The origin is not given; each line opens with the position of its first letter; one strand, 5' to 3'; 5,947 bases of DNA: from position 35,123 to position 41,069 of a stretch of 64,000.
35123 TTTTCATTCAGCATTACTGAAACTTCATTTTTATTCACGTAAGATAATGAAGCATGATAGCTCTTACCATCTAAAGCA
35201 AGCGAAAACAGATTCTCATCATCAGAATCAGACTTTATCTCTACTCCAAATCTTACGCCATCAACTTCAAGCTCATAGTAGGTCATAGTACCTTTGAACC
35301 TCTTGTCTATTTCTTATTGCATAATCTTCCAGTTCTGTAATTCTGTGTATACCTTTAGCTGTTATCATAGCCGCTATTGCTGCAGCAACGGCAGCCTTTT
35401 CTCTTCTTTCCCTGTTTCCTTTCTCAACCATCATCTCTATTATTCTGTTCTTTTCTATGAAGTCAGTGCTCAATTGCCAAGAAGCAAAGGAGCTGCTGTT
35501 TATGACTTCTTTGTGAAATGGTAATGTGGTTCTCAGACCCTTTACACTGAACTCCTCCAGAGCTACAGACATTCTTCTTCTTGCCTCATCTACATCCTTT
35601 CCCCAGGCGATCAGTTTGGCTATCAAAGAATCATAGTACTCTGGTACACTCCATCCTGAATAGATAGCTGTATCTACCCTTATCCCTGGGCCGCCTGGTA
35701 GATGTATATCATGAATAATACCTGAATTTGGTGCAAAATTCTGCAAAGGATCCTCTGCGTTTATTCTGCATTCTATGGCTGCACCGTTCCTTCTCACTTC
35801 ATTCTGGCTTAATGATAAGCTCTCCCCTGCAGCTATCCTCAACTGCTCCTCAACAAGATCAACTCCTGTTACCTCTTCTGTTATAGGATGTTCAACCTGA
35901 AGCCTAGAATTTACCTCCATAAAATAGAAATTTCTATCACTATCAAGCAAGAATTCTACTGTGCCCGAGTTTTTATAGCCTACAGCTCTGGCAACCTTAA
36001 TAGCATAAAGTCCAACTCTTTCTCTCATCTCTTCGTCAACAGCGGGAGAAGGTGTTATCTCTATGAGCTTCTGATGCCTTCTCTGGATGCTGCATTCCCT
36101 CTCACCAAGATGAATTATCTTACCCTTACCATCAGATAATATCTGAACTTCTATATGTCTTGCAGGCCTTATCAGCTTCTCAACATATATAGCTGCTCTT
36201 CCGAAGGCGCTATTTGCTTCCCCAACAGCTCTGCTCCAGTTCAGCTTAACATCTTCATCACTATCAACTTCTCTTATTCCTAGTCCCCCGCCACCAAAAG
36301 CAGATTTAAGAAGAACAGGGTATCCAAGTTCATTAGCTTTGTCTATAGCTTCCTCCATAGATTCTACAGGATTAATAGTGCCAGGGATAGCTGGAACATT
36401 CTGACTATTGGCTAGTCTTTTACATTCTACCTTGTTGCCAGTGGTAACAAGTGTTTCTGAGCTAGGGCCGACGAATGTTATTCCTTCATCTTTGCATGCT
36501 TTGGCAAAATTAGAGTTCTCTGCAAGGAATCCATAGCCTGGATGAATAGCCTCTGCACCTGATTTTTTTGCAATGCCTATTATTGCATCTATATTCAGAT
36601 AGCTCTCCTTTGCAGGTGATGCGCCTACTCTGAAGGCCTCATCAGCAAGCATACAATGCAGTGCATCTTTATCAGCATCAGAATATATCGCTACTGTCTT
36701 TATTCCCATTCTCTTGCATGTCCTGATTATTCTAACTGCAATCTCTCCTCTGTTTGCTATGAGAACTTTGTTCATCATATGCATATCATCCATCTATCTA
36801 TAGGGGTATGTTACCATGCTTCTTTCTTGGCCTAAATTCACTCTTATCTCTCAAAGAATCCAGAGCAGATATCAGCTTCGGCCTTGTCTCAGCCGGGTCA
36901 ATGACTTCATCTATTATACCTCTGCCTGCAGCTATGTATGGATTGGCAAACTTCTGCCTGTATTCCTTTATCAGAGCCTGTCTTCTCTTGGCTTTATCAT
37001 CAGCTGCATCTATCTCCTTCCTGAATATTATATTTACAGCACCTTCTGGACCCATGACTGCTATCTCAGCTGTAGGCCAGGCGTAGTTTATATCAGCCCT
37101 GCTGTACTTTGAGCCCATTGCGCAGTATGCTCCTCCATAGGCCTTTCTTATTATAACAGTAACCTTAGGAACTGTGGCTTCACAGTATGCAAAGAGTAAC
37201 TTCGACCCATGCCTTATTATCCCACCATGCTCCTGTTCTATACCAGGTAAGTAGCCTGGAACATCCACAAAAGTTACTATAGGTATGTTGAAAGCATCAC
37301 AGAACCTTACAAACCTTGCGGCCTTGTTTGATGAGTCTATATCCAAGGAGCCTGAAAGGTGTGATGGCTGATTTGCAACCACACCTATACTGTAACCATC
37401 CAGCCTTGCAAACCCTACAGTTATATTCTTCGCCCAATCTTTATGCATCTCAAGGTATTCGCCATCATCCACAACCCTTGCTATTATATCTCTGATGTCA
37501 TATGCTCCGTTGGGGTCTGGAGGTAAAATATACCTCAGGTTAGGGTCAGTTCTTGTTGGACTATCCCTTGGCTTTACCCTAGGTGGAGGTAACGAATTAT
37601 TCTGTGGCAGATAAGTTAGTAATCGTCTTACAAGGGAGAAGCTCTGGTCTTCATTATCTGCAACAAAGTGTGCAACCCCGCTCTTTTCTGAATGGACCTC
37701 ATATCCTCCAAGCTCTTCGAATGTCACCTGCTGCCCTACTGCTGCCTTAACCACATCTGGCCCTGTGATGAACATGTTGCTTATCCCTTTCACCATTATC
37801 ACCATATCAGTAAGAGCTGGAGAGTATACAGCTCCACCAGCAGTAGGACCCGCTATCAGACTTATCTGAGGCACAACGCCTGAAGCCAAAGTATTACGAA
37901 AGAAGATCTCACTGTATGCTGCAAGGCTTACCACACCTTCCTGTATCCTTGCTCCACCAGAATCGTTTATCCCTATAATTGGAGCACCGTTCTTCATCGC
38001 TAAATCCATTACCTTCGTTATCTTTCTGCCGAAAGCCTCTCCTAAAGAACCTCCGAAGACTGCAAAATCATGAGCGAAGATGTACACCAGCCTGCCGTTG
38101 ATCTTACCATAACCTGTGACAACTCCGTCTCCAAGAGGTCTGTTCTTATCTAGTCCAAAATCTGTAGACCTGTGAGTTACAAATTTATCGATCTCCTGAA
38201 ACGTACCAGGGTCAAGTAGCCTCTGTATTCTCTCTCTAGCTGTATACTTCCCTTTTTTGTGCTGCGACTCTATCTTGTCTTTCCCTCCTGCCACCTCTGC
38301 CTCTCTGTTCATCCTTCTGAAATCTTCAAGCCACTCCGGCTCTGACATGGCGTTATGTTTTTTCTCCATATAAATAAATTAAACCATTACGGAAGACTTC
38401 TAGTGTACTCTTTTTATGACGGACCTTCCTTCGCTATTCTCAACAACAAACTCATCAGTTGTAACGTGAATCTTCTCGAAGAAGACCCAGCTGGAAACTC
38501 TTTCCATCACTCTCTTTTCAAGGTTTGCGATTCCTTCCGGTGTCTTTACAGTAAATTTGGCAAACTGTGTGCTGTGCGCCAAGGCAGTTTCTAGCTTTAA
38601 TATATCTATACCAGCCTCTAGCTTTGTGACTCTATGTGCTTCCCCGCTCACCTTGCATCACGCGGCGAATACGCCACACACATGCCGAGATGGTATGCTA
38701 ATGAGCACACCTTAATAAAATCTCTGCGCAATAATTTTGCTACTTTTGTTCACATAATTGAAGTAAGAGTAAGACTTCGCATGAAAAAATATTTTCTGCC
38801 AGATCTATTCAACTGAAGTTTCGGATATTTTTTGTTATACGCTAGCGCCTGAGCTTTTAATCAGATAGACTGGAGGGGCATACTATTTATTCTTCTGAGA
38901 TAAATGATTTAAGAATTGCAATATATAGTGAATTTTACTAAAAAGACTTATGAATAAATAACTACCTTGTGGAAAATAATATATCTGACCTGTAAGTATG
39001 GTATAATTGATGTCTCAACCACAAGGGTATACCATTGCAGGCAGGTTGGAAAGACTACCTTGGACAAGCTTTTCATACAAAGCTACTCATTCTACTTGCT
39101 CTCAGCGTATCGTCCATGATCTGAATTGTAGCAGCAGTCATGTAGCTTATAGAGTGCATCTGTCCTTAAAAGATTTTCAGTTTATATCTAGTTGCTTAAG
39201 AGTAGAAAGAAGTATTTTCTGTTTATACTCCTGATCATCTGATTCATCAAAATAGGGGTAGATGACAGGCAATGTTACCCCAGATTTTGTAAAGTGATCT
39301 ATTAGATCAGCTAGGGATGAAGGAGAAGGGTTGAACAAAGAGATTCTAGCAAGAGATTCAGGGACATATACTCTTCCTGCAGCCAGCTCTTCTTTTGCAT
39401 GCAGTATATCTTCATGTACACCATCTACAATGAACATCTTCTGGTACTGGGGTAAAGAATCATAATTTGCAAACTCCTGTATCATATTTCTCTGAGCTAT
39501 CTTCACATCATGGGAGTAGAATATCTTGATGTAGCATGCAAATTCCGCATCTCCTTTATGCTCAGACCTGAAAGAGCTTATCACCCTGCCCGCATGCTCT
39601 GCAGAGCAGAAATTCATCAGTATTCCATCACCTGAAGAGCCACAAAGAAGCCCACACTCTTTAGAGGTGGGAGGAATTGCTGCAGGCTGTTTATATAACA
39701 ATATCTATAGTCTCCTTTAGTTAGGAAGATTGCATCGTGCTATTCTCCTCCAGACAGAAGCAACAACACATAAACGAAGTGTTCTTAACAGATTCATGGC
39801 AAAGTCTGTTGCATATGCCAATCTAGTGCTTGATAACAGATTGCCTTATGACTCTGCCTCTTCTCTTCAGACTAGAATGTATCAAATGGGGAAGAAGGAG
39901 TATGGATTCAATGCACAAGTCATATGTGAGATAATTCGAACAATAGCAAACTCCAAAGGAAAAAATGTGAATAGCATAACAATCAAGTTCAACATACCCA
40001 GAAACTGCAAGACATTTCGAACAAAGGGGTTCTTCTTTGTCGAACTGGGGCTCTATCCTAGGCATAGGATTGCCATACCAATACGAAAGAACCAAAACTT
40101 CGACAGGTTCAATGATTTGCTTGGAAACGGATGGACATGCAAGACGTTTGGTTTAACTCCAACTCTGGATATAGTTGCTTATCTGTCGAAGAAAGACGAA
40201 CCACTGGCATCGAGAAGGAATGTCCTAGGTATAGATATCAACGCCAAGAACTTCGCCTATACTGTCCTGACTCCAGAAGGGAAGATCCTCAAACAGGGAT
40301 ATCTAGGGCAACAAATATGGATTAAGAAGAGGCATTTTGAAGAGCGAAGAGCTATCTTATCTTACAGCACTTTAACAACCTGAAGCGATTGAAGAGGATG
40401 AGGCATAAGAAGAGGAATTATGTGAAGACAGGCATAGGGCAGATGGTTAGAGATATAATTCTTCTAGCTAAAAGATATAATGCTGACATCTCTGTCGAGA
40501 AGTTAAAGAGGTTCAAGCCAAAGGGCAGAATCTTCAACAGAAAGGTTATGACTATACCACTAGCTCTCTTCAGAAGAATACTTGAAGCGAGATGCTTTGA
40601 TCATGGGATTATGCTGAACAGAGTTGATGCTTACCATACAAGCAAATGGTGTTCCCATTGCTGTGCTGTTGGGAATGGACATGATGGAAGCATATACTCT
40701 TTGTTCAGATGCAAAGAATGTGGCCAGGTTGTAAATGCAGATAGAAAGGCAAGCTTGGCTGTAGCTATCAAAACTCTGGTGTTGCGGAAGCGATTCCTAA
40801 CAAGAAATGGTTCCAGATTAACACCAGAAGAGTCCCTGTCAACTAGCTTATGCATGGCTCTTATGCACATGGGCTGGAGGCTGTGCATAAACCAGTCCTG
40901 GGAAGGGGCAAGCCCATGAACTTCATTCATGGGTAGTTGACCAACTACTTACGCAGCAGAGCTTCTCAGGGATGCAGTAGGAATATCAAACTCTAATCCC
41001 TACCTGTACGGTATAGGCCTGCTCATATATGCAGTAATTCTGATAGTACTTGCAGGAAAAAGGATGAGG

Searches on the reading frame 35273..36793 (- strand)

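Call 16: search_protein_families(library=pfam, proteins=[window:35273-36793:-])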
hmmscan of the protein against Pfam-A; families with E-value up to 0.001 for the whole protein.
window:35273-36793:- (506 aa): 6 families
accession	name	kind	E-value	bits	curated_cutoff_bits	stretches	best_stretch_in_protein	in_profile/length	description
PF02786.22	CPSase_L_D2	-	2.4e-71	240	19.8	1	121-327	2-209/211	Carbamoyl-phosphate synthase L chain, ATP binding domain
PF00289.28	Biotin_carb_N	-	1.1e-48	164.7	25.5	1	6-115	1-110/110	Biotin carboxylase, N-terminal domain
PF02785.25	Biotin_carb_C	-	2.4e-38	131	32.4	1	341-447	1-107/108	Biotin carboxylase C-terminal domain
PF07478.18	Dala_Dala_lig_C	-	6.3e-14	52.4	24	1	152-296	31-174/204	D-ala D-ala ligase C-terminus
PF02222.28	ATP-grasp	-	6.4e-06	26.4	27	1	142-297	15-162/179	ATP-grasp domain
PF08443.16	RimK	-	1e-05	25.7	21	0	263-314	134-181/188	RimK-like ATP-grasp domain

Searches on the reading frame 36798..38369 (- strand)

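Call 16: search_protein_families(library=pfam, proteins=[window:36798-38369:-])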
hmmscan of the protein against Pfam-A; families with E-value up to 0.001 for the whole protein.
window:36798-38369:- (523 aa): 3 families
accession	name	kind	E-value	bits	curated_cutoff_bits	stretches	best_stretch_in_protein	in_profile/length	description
PF01039.27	Carboxyl_trans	-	1.1e-196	654.7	22.3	1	36-521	2-493/493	Carboxyl transferase domain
PF03255.19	ACCA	-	1.6e-13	50.9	23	1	343-455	129-237/310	Acetyl co-enzyme A carboxylase carboxyltransferase-like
PF06833.16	MdcE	-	0.00057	20.1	32.7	0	362-465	28-130/196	Malonate decarboxylase gamma subunit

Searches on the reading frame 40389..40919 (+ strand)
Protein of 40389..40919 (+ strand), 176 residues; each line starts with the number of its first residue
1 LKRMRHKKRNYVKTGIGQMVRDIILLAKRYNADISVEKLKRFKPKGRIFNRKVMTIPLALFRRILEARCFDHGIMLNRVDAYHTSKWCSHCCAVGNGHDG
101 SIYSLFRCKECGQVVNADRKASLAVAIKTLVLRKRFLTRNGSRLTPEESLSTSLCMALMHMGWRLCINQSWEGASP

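Call 59: search_protein_families(library=pfam, proteins=[window:40389-40919:+], max_evalue=0.001)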
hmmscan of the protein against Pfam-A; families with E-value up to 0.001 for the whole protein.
window:40389-40919:+ (176 aa): 1 family
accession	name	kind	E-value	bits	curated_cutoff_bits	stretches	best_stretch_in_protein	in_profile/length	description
PF07282.18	Cas12f1-like_TNB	-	3.1e-12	46.9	26.3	1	61-123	4-58/60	Cas12f1-like, TNB domain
